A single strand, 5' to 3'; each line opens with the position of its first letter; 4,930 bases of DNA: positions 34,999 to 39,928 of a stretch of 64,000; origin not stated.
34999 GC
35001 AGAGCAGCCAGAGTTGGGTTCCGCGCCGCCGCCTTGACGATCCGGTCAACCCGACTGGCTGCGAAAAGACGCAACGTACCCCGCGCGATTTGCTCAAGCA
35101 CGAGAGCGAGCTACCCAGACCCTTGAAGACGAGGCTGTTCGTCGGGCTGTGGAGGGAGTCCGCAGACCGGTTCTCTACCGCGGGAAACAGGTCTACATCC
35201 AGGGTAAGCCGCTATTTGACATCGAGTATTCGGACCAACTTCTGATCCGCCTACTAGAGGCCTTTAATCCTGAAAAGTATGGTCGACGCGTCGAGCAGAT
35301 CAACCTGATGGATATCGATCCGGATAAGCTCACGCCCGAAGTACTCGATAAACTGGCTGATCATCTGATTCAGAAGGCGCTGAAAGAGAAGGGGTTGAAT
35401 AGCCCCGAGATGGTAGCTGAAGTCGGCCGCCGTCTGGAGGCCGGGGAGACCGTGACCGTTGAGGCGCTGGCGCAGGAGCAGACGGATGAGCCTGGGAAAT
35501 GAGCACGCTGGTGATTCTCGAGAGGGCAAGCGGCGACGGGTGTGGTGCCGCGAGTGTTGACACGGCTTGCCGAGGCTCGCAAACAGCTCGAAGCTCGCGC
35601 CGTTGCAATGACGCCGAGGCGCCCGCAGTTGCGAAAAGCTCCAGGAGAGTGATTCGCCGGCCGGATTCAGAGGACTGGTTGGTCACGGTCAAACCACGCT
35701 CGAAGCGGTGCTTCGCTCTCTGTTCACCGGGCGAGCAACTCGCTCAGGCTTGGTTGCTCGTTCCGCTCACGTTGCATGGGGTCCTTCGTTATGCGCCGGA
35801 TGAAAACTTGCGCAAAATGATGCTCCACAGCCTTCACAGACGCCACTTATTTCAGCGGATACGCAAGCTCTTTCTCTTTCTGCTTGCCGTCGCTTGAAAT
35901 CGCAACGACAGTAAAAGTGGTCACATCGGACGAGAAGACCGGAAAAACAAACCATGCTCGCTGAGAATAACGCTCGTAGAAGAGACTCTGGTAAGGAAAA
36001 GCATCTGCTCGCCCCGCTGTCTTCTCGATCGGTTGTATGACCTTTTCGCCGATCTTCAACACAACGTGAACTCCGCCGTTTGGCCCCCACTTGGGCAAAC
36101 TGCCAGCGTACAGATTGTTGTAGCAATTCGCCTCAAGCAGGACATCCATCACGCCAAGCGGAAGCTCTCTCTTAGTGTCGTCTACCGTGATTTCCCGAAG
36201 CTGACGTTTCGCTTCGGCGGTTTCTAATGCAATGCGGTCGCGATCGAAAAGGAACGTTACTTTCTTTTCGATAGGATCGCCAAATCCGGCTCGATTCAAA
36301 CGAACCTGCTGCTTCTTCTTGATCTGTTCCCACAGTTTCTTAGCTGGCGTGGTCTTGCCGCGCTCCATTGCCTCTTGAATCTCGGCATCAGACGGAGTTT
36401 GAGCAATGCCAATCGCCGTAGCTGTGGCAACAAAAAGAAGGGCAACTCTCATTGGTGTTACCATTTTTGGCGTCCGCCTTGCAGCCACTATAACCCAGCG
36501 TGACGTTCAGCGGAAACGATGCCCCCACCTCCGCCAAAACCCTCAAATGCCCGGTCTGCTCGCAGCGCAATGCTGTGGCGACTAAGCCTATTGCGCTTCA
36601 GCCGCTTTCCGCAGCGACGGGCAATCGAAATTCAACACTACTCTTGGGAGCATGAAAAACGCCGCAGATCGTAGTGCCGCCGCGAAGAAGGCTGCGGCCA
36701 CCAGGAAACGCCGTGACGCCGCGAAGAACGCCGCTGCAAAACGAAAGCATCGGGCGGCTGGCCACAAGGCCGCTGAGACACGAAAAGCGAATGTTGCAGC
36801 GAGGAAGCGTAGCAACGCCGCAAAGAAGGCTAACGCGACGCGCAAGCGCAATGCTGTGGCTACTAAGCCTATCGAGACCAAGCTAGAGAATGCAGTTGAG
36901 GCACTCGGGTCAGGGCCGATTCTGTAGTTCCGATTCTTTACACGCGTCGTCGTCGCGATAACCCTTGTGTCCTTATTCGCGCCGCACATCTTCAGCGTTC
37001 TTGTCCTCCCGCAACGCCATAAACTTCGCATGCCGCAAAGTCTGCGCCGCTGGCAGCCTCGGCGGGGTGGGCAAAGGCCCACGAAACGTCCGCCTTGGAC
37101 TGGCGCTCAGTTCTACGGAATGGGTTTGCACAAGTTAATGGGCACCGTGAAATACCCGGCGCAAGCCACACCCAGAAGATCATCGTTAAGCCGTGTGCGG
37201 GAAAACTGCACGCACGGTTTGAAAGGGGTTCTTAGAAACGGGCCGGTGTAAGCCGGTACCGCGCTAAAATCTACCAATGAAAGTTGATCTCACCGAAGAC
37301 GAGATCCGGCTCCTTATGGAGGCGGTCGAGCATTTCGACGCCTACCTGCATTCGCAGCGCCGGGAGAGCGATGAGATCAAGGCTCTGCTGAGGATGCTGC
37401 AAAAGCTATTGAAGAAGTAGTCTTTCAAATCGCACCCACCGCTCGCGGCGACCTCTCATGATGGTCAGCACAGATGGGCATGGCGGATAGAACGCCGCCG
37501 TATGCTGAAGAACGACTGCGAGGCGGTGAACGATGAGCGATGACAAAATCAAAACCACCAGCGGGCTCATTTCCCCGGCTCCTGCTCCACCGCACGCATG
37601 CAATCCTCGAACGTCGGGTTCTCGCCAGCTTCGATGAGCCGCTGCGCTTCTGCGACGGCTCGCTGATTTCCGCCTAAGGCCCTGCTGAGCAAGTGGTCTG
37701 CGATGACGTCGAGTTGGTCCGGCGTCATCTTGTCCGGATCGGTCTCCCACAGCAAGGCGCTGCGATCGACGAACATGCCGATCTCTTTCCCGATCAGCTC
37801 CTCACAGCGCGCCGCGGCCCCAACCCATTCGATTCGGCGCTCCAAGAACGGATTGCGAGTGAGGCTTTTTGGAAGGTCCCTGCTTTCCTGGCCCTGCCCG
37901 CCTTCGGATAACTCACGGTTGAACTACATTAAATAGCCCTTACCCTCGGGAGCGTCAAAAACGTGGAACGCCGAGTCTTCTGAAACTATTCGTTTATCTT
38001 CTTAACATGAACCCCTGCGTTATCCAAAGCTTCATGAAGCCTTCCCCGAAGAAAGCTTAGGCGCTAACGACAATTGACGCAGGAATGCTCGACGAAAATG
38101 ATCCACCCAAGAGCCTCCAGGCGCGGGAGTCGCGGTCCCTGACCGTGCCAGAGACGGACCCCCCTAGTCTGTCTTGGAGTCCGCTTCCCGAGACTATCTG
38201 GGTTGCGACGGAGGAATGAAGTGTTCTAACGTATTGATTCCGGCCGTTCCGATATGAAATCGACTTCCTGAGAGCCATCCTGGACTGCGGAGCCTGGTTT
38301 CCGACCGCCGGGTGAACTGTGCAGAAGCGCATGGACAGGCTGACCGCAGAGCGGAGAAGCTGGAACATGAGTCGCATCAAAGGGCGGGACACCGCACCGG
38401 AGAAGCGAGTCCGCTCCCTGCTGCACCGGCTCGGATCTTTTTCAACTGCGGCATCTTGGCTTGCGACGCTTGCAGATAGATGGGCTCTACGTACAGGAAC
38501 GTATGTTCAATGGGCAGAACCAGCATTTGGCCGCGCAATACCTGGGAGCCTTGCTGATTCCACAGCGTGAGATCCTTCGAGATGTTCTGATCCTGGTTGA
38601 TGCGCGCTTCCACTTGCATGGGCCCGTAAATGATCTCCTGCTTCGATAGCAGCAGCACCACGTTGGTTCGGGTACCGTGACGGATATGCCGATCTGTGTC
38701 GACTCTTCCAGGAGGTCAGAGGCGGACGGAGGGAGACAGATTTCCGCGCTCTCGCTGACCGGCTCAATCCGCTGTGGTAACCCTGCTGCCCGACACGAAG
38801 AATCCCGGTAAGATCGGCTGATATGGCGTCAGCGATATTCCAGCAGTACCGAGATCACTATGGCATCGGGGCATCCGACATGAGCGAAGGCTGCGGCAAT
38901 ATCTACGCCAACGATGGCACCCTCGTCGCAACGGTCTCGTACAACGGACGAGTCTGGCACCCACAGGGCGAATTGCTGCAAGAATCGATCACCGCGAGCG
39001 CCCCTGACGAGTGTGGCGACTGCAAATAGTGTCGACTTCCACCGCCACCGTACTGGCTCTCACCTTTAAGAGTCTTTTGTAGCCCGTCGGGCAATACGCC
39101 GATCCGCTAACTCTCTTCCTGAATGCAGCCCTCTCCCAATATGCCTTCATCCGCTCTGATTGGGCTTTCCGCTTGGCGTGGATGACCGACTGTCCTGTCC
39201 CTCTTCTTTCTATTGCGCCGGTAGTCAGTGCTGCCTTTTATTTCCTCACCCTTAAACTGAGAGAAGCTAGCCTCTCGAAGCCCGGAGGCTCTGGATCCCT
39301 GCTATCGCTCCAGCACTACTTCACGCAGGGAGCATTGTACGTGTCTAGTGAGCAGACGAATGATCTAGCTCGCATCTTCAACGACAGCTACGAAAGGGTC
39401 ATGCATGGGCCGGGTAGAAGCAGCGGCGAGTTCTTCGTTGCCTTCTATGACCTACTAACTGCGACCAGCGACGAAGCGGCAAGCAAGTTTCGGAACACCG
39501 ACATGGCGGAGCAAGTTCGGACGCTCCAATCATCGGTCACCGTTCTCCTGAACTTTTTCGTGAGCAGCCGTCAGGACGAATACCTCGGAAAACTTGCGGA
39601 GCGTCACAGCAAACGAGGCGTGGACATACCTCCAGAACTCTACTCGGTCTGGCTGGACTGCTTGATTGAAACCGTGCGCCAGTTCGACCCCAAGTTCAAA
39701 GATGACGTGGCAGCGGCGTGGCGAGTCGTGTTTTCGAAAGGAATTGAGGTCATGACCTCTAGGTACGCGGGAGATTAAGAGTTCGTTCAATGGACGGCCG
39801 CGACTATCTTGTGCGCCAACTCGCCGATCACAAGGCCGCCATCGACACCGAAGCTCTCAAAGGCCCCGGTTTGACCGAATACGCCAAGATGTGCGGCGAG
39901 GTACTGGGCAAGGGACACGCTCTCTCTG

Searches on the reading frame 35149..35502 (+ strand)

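Call 45: search_protein_families(library=ncbifam, proteins=[window:35149-35502:+], max_evalue=0.01)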
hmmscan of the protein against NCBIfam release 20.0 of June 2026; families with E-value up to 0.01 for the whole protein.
window:35149-35502:+ (117 aa): 0 families

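Call 67: search_protein_families(library=pfam, proteins=[window:35149-35502:+], max_evalue=1)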
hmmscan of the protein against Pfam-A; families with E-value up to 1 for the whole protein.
window:35149-35502:+ (117 aa): 2 families
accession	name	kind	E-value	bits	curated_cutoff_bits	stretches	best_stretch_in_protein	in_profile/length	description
PF06234.18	TmoB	-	0.06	14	25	1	52-104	15-65/78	Toluene-4-monooxygenase system protein B (TmoB)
PF06794.17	UPF0270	-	0.082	13.5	25.6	1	54-104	1-54/69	Uncharacterised protein family (UPF0270)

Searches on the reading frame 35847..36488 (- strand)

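Call 9: search_protein_families(library=pfam, proteins=[window:35847-36488:-], max_evalue=0.01)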
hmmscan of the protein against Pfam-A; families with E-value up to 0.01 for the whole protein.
window:35847-36488:- (213 aa): 0 families

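Call 45: search_protein_families(library=ncbifam, proteins=[window:35847-36488:-], max_evalue=0.01)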
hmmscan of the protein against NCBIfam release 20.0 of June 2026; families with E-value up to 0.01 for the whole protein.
window:35847-36488:- (213 aa): 0 families

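Call 67: search_protein_families(library=pfam, proteins=[window:35847-36488:-], max_evalue=1)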
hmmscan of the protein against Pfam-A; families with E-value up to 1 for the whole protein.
window:35847-36488:- (213 aa): 2 families
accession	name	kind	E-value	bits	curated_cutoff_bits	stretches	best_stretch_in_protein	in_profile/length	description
PF06345.17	Drf_DAD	-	0.29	11.7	27.3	1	112-120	1-9/15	DRF Autoregulatory Domain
PF02950.22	Conotoxin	-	0.33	12.4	25.1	0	13-60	7-54/75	Conotoxin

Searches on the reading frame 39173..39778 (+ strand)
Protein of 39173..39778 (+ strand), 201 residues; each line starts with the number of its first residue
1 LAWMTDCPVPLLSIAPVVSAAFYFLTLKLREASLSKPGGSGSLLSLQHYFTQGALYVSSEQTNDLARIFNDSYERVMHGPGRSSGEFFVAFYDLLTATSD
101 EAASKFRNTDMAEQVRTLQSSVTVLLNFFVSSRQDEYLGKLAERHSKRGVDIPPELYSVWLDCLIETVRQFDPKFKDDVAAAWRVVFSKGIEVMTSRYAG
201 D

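Call 9: search_protein_families(library=pfam, proteins=[window:39173-39778:+], max_evalue=0.01)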
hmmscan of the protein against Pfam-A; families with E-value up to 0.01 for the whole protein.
window:39173-39778:+ (201 aa): 1 family
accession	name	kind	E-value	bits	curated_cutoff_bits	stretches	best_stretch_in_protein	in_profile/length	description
PF00042.28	Globin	-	1.3e-05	26.1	22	1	103-189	26-112/117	Globin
